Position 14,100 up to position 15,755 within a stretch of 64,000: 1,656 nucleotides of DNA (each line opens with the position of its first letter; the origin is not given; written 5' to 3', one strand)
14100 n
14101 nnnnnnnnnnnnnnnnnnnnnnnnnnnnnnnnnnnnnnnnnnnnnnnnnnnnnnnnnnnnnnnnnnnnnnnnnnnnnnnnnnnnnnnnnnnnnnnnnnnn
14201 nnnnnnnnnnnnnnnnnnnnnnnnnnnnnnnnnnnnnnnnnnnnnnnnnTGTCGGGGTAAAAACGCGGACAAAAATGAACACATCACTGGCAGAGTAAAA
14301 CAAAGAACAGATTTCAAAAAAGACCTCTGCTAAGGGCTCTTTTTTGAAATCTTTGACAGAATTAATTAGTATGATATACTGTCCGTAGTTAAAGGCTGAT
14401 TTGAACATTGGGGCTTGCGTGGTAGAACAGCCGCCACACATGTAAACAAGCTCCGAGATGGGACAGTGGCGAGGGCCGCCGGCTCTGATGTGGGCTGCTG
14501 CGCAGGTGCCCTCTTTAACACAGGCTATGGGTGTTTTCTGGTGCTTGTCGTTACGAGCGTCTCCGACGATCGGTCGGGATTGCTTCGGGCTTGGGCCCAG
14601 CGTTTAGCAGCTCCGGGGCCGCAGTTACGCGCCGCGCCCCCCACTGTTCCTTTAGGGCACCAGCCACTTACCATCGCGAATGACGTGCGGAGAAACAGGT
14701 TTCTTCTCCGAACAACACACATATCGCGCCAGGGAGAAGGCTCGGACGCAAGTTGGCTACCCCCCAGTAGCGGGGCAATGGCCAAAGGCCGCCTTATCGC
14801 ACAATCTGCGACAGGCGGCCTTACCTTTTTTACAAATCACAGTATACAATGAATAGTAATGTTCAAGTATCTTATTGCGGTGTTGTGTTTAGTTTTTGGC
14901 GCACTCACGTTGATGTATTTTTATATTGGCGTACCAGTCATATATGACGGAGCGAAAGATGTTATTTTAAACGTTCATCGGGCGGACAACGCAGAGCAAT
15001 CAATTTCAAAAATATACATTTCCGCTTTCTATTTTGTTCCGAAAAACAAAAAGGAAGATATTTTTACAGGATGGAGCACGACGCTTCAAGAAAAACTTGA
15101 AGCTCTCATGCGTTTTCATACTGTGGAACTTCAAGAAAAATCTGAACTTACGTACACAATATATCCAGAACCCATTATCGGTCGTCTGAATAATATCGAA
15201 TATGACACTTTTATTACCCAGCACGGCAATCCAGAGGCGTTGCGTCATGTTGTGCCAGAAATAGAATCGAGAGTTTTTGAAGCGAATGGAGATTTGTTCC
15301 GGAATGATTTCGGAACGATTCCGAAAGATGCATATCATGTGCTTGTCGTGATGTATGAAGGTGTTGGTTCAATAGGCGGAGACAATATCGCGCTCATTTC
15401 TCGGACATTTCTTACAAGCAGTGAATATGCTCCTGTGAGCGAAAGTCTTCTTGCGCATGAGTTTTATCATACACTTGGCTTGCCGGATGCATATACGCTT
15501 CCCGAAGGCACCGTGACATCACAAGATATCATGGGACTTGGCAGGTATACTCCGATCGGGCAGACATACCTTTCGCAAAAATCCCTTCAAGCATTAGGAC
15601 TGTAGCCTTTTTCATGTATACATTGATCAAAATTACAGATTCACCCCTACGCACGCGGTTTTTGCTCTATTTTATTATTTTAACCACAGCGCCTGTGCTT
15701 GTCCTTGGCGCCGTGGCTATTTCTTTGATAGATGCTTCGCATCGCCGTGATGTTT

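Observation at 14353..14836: GC-rich promoter-to-terminator unit, candidate novel structured ncRNA or long cis-regulatory leader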

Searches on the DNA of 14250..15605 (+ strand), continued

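Call 55: search_with_rna_model(model_id=R1, sources=[window, L004, L006, L008, L010, L011, L012, L013, L014, L015, L016, L017, L018, L019, L020, L021, L022, L023, L024, L025, L026, L027, L030, L031, L032], max_evalue=10, make_alignment=true, show_alignments=4)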
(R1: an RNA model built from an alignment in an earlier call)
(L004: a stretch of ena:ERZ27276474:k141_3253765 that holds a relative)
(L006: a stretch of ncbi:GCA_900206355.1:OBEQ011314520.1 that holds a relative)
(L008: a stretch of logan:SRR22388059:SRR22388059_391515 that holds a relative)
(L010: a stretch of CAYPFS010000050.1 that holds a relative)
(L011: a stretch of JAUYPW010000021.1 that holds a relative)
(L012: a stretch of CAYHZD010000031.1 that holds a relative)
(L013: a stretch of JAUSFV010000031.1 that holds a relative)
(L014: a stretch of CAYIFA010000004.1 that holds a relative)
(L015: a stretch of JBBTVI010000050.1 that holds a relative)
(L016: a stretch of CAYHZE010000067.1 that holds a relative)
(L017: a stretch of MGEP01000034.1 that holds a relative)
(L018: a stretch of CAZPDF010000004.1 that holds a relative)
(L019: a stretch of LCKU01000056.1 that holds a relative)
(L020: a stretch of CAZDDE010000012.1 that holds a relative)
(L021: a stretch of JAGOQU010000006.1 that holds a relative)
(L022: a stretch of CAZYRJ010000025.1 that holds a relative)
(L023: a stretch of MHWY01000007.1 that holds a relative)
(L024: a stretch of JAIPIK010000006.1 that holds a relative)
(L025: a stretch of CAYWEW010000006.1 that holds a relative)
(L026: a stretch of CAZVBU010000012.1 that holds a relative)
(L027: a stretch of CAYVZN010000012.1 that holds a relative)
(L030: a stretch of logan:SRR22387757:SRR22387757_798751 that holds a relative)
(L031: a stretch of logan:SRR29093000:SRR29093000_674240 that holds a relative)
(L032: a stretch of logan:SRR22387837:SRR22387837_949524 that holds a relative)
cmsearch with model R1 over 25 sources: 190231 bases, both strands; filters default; matches with E-value up to 10: 5.
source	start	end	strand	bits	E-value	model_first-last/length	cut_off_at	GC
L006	3608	3766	+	211.9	7.8e-54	1-159/159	no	0.57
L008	3702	3864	+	76.5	2.6e-18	1-159/159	no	0.51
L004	3723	3890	+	28.4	1.1e-05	1-159/159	no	0.51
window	14389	14539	+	19.3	0.0029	1-159/159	no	0.56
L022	4318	4482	+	10.5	0.59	1-159/159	no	0.5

Alignment A8: 5 matches aligned to the model, 280 columns, each read 5' to 3' on its own strand. Consensus structure (alignment columns), stored with it:
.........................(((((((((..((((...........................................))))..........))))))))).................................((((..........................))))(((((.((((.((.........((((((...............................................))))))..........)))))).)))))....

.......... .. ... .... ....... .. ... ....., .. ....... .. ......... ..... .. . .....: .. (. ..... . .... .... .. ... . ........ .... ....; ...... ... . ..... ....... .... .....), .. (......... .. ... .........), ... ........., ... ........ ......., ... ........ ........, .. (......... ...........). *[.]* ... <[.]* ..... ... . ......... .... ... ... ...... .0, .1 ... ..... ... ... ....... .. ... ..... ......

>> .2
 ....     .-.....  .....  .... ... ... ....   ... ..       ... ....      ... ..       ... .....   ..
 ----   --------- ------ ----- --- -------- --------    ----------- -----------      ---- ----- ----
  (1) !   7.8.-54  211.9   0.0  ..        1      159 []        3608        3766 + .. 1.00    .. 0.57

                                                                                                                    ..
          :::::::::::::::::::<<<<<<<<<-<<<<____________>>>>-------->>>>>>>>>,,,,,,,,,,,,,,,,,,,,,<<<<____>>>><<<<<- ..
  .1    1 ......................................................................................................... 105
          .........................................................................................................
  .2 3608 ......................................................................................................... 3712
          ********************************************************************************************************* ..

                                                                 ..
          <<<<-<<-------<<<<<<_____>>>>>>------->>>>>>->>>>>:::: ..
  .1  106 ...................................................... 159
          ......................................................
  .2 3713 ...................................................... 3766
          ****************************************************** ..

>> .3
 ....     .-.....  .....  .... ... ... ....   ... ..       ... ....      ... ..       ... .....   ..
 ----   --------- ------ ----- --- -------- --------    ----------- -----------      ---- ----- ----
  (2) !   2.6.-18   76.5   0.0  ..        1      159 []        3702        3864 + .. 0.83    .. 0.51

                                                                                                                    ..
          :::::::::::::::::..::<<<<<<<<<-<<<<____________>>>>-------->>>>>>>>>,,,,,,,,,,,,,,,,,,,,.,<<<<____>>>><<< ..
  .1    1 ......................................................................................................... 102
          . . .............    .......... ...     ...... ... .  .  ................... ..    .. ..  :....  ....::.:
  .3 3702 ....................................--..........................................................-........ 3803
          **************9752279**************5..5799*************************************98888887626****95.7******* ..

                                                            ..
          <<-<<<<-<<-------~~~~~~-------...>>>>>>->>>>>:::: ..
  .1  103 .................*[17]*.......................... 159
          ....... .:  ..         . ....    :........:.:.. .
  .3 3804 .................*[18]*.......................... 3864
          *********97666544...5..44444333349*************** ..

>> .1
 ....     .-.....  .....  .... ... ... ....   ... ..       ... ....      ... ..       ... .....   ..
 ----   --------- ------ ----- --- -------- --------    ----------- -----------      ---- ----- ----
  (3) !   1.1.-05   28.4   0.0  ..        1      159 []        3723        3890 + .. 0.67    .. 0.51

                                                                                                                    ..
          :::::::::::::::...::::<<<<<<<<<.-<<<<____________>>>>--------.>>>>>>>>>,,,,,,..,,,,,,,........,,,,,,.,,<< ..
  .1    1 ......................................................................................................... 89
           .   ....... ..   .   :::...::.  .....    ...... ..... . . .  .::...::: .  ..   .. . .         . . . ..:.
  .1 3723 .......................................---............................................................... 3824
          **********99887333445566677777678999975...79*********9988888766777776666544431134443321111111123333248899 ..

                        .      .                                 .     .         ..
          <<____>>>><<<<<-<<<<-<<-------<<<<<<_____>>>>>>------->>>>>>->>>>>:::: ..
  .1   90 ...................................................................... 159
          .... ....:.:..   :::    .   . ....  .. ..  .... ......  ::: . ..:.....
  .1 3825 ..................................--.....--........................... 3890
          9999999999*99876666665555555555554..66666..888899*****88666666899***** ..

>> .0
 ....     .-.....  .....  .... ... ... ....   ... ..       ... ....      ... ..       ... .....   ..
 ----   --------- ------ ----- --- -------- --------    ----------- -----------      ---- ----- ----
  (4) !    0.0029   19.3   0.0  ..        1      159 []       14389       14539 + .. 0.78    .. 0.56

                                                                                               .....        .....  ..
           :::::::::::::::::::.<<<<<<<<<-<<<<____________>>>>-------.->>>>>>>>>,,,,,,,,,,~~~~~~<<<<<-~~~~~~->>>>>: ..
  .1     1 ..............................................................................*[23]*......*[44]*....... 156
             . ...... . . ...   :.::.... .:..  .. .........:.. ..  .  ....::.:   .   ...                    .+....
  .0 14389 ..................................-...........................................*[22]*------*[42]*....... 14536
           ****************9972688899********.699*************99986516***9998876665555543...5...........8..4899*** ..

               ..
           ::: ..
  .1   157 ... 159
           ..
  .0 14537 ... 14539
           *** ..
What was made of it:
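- Homology: the model built from L006 alone finds the window RNA at E = 0.003 in 190 kb (call 55).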

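Call 60: search_with_rna_model(model_id=R1, sources=[window, L004, L006, L008], max_evalue=0.01, make_alignment=true)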
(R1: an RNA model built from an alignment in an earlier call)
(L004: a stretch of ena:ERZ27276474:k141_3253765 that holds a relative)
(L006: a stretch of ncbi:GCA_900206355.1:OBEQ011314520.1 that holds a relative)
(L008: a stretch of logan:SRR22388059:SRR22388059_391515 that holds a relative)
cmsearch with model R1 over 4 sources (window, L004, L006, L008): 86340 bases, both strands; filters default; matches with E-value up to 0.01: 4.
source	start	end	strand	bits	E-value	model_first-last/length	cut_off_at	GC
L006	3608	3766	+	211.9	3.5e-54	1-159/159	no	0.57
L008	3702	3864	+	76.5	1.2e-18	1-159/159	no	0.51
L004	3723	3890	+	28.4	5.2e-06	1-159/159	no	0.51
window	14389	14539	+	19.3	0.0013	1-159/159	no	0.56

Alignment A9: 4 matches aligned to the model, 247 columns, each read 5' to 3' on its own strand. Consensus structure (alignment columns), stored with it:
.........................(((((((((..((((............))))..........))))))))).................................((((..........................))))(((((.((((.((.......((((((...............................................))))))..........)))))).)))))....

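Call 64: search_dna_similar(query=window:14381-14836:+, collection=plasmids, mode=distant, max_evalue=0.01, max_rows=10)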
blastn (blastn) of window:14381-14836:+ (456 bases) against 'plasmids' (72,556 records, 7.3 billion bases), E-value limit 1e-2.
No match.

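Call 65: search_dna_similar(query=window:14381-14836:+, collection=phages, mode=distant, max_evalue=0.01, max_rows=10)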
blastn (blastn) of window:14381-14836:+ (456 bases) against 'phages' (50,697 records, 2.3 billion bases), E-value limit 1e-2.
No match.
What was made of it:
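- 14546..14784 (+): GC-rich 3' extension private to this genome (the 3' block 14551-14836 measures GC 0.60). It includes half of the 10-bp long-range helix 14460-69 / 14641-50, the hairpin 14685-14713, and a possible small pseudoknot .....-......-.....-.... at 14756-75. No blastn match in plasmids or phages (calls 64, 65).
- There is no match to plasmids or phages (calls 64, 65).
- Tried and rejected: Foreign or mobile origin: no blastn match in plasmids or phages (calls 64, 65).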

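Call 77: build_rna_model(alignment_id=A9)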
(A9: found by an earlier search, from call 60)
Model R2 built from alignment A9 (4 sequences, 247 columns); structure: stored with the alignment.
model positions 154; base pairs 32; branch points 2; effective number of sequences 1.93; information 0.59 bits per position. Calibrated on 0.2 Mb of random sequence (short: E-values are rough).
structure used (alignment columns):
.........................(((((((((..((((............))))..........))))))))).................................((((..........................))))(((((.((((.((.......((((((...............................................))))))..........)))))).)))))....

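Call 79: search_with_rna_model(model_id=R2, source=window, max_evalue=10, filters=off)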
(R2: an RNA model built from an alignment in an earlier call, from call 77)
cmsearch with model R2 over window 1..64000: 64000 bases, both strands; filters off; matches with E-value up to 10: 26.
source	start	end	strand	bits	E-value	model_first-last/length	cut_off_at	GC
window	14389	14539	+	61.4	6.2e-17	1-154/154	no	0.56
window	8117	8259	-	9.3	0.29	1-154/154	no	0.43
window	56721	56862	-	7.3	1.1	1-154/154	no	0.52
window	59681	59800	+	7.1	1.3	1-154/154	no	0.36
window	15833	15940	+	7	1.4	1-154/154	no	0.4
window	42474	42554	-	7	1.4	1-154/154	no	0.35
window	33746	33823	-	6.9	1.4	1-154/154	no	0.42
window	14424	14530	-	6.9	1.5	1-154/154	no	0.61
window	22759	22873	-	6.7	1.7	1-154/154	no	0.42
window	150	238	-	6.6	1.9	1-154/154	no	0.31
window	4634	4790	+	6.5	2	1-154/154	no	0.62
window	11292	11324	+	6.3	2.2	1-154/154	no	0.24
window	48944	49065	+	6.2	2.5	1-154/154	no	0.5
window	5132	5260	+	5.9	3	1-154/154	no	0.49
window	32649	32746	+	5.8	3.2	1-154/154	no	0.38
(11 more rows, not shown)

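Call 80: search_with_rna_model(model_id=R2, sources=[L010, L011, L012, L013, L014, L015, L016, L017, L018, L019, L020, L021, L022, L023, L026, L030, L031, L032, L158], max_evalue=5, filters=off)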
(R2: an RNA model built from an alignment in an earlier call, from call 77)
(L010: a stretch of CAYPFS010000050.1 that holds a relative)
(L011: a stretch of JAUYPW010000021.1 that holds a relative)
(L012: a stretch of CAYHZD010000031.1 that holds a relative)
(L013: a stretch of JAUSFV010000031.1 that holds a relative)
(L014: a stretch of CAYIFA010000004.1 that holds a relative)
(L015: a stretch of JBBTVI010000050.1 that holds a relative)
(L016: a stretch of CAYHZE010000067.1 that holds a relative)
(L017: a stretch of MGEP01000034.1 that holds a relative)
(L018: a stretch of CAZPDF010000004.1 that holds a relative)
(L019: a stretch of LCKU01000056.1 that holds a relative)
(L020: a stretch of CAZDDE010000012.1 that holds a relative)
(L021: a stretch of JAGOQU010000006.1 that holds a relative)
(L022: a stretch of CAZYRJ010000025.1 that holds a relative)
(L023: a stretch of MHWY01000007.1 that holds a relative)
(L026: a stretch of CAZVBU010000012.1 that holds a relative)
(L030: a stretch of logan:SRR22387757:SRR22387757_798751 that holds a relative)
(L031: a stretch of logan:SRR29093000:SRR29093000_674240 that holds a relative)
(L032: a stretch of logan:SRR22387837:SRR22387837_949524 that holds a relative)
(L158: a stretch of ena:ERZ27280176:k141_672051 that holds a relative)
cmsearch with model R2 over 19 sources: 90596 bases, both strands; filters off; matches with E-value up to 5: 10.
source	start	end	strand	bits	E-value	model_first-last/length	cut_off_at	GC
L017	5108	5206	-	8.9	0.52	1-154/154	no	0.42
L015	5385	5497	+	8.4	0.75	1-154/154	no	0.44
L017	1858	1881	-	8.4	0.76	1-154/154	no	0.42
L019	4149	4262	+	7.9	1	1-154/154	no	0.58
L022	4389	4419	+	6.9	2.1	68-98/154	no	0.61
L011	3653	3692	-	6.4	2.9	1-154/154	no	0.35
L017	5094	5193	+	6.4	3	1-154/154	no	0.38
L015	4712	4860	-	5.9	4.2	1-154/154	no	0.57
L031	1857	1919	-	5.8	4.5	1-154/154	no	0.43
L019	2447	2529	-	5.7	4.8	1-154/154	no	0.36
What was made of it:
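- The family is missing from the equivalent locus of more distant relatives (call 80), which does not argue either way for a housekeeping gene that could lie elsewhere.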

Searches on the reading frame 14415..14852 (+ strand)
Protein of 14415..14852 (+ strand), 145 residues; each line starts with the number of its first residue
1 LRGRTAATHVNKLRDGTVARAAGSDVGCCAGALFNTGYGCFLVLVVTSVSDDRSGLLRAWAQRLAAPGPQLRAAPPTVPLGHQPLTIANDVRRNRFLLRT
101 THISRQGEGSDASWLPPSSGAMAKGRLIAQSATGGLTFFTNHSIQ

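Call 13: search_protein_families(library=pfam, proteins=[window:14415-14852:+], max_evalue=0.01)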
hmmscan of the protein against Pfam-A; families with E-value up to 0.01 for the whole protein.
window:14415-14852:+ (145 aa): 0 families

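Call 57: find_homologous_proteins(query=window:14415-14849:+, max_evalue=0.01)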
Query window:14415-14849:+: 67 candidates shared short words with the query, none scored E <= 0.01.
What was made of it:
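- There is no Pfam hit (call 13) and no homologue (call 57).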
